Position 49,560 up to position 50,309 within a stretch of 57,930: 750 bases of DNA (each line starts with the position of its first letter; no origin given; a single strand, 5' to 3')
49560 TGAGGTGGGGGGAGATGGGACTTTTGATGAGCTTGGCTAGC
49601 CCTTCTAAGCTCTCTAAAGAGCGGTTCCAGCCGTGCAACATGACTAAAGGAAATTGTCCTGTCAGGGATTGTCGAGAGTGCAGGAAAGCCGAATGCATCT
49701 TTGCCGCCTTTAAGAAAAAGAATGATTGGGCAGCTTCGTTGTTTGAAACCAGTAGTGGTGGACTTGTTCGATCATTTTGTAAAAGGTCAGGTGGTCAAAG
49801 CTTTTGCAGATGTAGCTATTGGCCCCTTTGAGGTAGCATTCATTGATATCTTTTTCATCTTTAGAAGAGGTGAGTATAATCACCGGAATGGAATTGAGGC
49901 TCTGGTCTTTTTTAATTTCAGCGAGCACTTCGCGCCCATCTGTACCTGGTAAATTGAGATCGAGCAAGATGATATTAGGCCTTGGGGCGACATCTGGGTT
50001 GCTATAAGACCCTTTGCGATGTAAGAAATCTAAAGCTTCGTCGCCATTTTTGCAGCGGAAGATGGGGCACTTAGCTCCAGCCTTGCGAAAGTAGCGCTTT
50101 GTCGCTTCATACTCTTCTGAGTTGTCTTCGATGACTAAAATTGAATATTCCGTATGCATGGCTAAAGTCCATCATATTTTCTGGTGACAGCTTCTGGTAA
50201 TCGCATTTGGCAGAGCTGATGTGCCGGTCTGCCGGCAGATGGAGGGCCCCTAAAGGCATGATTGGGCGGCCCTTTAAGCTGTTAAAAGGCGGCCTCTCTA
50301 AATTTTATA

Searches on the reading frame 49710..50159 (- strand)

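Call 12: search_protein_families(library=ncbifam, proteins=[window:49710-50159:-], max_evalue=0.001)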
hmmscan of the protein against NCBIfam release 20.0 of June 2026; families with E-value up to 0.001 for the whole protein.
window:49710-50159:- (149 aa): 73 families (the best 25 are shown)
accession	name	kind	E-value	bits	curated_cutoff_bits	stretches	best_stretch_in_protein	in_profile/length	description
TIGR02154.1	PhoB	equivalog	3.3e-13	49.5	296.2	1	6-125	4-111/226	phosphate regulon transcriptional regulator PhoB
NF040689.1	MtrAB_MtrA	equivalog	5.3e-12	45.6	300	1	36-124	28-103/219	MtrAB system response regulator MtrA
NF038297.2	hybrid_HK_HrmK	equivalog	2.8e-11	42.8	725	1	4-131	490-605/607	hybrid histidine kinase/response regulator HrmK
NF007935.0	PRK10651.1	equivalog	1.9e-10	40.3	250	1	60-133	52-123/216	two-component system response regulator NarL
NF007982.1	PRK10710.1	equivalog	2.1e-10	40.6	380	1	3-122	6-110/235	envelope stress response regulator BaeR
NF008176.1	PRK10923.1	equivalog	2.4e-10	39.6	620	1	7-137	6-123/469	nitrogen regulation protein NR(I)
NF007135.0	PRK09581.1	equivalog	5.6e-10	38.6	474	1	60-127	46-113/457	PleD family two-component system response regulator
NF011896.0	PRK15369.1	equivalog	1.7e-09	37.6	242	1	59-129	48-116/211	two component system response regulator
NF040534.1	resp_reg_YycF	equivalog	2.6e-09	36.7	340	1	7-123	3-104/231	response regulator YycF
NF041866.1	EpsW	equivalog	3.1e-09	36.5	200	1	7-133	8-124/131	exopolysaccharide biosynthesis response regulator EpsW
TIGR01387.1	cztR_silR_copR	subfamily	3.3e-09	36.7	279.2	1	7-124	1-104/218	heavy metal response regulator transcription factor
TIGR02875.1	spore_0_A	equivalog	3.4e-09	36.3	200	1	6-136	4-124/262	sporulation transcription factor Spo0A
NF007546.0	PRK10161.1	equivalog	3.6e-09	36.5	471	1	56-125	42-111/229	phosphate response regulator transcription factor PhoB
NF050064.1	BlResRespRegCbrR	equivalog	4.3e-09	35.8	600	1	31-137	148-244/415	bile resistance response regulator CbrR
NF041367.1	CheY_Halo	equivalog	8e-09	35.9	200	1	60-133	42-113/114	chemotaxis protein CheY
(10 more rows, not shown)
